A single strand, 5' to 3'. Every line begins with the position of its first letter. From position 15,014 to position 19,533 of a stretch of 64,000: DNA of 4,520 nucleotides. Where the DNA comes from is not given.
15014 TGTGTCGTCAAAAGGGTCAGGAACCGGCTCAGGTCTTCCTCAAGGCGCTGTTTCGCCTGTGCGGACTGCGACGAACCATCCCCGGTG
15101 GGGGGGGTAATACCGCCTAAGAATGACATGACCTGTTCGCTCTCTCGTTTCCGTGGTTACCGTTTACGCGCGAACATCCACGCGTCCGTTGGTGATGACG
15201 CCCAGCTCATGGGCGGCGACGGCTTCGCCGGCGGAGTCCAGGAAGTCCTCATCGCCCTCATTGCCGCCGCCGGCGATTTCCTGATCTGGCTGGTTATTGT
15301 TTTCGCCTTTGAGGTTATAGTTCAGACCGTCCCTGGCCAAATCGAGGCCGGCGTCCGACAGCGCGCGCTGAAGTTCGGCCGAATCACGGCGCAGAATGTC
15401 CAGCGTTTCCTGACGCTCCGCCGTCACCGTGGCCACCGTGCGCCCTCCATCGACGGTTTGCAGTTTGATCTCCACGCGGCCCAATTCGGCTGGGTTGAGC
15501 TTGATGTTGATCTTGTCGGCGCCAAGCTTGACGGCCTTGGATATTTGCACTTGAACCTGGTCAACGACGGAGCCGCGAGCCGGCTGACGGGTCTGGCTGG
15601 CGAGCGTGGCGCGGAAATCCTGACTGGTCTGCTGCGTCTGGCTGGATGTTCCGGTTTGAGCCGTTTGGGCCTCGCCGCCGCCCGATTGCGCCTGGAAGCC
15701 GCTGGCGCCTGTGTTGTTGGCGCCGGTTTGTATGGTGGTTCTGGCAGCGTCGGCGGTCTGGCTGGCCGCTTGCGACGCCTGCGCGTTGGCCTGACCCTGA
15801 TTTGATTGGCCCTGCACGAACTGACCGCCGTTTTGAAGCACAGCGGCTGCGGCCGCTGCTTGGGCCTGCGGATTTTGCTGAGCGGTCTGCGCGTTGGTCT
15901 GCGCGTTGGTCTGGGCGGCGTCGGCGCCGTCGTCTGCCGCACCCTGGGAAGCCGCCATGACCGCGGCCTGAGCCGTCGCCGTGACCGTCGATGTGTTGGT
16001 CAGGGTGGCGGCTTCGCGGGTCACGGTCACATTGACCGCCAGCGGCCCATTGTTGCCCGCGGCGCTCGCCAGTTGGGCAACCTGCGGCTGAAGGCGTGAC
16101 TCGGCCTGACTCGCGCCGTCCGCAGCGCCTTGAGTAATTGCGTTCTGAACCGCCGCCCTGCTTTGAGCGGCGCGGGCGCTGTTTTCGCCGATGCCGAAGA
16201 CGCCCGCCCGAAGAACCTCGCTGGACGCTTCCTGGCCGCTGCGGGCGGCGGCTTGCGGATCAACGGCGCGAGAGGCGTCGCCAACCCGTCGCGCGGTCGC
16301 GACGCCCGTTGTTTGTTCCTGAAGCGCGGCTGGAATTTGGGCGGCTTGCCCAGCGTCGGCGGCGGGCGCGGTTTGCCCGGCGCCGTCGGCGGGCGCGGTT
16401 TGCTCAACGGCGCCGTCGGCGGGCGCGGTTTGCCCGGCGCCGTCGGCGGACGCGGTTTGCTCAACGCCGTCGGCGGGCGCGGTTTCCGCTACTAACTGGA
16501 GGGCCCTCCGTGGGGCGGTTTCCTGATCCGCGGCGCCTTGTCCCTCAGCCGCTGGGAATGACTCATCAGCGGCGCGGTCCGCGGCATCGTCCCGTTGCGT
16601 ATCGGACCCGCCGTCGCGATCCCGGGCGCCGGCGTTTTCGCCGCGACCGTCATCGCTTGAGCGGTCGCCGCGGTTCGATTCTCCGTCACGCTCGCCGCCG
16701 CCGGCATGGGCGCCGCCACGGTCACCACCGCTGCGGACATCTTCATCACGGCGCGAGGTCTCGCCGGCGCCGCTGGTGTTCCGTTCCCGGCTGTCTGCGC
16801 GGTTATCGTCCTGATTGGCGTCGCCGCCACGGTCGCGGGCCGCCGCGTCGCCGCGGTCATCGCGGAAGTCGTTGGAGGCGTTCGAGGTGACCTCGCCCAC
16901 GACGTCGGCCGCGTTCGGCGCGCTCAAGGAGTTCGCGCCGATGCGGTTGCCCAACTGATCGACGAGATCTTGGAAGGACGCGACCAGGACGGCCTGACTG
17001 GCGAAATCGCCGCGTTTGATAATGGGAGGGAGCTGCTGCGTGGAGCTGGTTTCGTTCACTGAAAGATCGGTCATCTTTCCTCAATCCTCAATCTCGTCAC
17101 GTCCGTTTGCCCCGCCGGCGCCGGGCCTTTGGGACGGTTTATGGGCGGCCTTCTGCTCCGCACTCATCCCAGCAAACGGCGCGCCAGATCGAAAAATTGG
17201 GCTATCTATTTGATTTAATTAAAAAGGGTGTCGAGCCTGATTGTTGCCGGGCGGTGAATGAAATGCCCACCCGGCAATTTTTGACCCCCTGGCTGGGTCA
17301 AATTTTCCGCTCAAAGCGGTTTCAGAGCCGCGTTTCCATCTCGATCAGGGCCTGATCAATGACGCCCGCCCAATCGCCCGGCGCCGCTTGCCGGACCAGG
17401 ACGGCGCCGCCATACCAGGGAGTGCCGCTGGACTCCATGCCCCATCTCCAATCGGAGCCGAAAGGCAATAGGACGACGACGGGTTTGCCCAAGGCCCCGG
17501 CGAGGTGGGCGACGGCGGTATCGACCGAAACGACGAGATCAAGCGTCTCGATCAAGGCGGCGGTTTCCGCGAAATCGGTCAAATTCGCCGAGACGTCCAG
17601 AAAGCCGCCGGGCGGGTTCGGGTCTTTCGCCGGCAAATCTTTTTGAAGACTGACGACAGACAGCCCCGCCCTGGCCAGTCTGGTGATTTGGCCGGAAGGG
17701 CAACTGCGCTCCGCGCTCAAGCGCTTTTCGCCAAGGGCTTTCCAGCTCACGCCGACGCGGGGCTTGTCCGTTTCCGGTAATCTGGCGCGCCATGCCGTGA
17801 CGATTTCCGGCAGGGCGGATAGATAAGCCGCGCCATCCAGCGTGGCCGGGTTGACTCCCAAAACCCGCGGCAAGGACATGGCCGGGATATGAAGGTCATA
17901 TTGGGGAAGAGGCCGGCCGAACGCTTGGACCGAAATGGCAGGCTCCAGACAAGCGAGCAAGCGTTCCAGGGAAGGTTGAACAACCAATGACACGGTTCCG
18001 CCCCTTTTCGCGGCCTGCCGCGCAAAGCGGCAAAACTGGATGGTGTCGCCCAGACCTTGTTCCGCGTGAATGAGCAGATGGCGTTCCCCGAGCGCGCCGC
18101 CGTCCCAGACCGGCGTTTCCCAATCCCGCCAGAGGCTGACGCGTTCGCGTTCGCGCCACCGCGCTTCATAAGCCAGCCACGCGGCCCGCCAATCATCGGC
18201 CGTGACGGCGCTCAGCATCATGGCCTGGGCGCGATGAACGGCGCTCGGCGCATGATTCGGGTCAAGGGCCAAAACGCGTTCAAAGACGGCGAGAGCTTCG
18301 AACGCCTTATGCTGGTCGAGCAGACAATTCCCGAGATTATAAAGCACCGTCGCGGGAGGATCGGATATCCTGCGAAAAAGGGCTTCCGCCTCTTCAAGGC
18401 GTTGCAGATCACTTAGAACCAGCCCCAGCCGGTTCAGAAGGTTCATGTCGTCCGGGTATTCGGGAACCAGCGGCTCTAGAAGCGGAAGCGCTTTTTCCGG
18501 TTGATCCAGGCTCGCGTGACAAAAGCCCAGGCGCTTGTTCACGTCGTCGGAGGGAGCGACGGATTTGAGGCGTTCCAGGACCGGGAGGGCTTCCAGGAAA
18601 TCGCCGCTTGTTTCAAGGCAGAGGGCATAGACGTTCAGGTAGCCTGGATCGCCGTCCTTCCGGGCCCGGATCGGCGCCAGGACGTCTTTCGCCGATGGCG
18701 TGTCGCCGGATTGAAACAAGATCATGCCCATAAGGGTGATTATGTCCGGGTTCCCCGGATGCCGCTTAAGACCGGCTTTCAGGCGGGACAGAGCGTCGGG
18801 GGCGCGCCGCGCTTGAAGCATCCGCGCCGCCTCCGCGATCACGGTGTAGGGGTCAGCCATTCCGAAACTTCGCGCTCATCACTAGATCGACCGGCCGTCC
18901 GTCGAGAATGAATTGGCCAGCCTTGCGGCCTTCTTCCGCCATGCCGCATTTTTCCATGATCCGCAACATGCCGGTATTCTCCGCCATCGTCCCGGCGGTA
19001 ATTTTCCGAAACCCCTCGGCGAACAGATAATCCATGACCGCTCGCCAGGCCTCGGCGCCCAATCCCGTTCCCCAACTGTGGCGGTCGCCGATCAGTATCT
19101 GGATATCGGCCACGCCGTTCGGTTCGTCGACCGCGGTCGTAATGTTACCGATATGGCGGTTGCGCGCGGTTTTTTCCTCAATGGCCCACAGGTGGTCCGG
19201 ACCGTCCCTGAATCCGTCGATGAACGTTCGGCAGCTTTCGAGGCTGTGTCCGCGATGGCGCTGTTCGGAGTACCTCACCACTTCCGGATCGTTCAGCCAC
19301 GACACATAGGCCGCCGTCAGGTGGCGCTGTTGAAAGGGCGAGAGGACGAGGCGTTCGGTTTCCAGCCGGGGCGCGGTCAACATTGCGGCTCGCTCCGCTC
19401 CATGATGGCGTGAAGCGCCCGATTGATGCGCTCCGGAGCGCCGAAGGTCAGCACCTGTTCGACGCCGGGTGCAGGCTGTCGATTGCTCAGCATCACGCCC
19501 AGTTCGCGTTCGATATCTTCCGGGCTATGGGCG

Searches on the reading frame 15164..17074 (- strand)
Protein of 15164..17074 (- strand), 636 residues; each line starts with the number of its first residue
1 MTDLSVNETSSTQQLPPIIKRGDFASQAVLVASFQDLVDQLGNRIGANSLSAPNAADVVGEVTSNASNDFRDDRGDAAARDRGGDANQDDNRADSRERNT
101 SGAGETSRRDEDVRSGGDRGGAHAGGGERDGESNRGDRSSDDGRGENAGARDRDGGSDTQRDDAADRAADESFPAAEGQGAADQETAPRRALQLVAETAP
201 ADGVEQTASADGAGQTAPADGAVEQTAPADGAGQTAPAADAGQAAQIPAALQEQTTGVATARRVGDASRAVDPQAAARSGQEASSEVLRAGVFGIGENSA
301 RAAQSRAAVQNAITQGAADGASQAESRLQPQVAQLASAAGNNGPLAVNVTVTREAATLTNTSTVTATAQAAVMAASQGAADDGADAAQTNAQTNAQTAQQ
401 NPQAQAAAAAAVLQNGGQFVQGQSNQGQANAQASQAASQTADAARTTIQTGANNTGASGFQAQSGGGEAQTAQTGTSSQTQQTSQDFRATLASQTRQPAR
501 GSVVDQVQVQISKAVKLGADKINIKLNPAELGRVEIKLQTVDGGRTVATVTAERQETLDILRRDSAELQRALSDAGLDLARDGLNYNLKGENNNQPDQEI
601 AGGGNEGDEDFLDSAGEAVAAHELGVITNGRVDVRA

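Call 45: search_protein_families(library=pfam, proteins=[window:15164-17074:-], max_evalue=0.0001)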
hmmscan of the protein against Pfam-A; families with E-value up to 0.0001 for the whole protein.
window:15164-17074:- (636 aa): 1 family
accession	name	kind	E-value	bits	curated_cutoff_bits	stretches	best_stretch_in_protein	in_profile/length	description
PF02120.21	Flg_hook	-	6.7e-16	58.3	29.8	1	510-581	3-73/85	Flagellar hook-length control protein FliK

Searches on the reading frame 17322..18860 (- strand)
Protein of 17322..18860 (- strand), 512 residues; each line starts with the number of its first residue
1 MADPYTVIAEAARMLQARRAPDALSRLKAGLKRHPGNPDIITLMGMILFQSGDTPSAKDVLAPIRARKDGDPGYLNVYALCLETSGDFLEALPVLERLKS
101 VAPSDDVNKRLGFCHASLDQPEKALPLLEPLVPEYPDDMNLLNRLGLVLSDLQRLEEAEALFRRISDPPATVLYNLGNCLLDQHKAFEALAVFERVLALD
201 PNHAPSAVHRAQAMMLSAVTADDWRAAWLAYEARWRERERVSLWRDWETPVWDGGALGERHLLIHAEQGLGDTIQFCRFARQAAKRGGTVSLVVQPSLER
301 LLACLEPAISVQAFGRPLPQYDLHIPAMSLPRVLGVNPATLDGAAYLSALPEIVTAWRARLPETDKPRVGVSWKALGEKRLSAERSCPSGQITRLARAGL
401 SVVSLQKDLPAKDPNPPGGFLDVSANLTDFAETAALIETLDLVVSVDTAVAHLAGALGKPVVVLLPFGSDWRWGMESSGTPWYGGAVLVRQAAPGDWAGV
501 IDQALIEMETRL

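Call 45: search_protein_families(library=pfam, proteins=[window:17322-18860:-], max_evalue=0.0001)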
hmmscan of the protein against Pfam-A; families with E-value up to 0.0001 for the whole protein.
window:17322-18860:- (512 aa): 14 families
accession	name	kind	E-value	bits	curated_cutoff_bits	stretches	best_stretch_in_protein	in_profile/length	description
PF14559.12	TPR_19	-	2e-22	79.7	25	1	15-80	2-67/68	Tetratricopeptide repeat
PF07719.23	TPR_2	-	2.7e-16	58.7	27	1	170-203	1-34/34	Tetratricopeptide repeat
PF13428.12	TPR_14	-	1.9e-13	50.1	23.5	0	109-146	5-42/44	Tetratricopeptide repeat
PF13432.12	TPR_16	-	2.2e-13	50.8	32.7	0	119-166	11-60/65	Tetratricopeptide repeat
PF13424.12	TPR_12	-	9.7e-13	48.6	30.1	0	170-203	3-41/77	Tetratricopeptide repeat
PF00515.34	TPR_1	-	6.1e-12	45.3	27.8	0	170-203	1-34/34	Tetratricopeptide repeat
PF13431.12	TPR_17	-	5e-11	42.4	24.4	0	29-57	4-32/34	Tetratricopeptide repeat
PF13181.12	TPR_8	-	1.5e-08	34.6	25.7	0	170-203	1-34/34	Tetratricopeptide repeat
PF01075.23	Glyco_transf_9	-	4.5e-08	33.2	22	1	428-464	172-208/247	Glycosyltransferase family 9 (heptosyltransferase)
PF13371.12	TPR_9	-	8.3e-08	32.6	35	0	83-138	6-62/73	Tetratricopeptide repeat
PF12895.13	ANAPC3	-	1.2e-07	32.3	27.2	0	33-97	18-81/82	Anaphase-promoting complex, cyclosome, subunit 3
PF23914.1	TPR_CcmH_CycH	-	8e-07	29.5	42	0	176-226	56-106/158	Cytochrome c-type biogenesis protein H TPR domain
PF13174.12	TPR_6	-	1.1e-06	29.3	26.3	0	172-203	2-33/33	Tetratricopeptide repeat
PF13374.12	TPR_10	-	3e-06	27.5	27.5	0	141-164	4-27/42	Tetratricopeptide repeat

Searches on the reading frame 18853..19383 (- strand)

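Call 45: search_protein_families(library=pfam, proteins=[window:18853-19383:-], max_evalue=0.0001)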
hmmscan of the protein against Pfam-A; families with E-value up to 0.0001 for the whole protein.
window:18853-19383:- (176 aa): 3 families
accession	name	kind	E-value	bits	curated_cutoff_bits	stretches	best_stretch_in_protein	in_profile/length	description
PF13302.13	Acetyltransf_3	-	3.1e-23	83.4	25.4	1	11-148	1-137/138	Acetyltransferase (GNAT) domain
PF13523.12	Acetyltransf_8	-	1.6e-09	38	27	1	28-152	11-141/145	Acetyltransferase (GNAT) domain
PF00583.31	Acetyltransf_1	-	1.8e-09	38.3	20.7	1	46-148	16-116/116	Acetyltransferase (GNAT) family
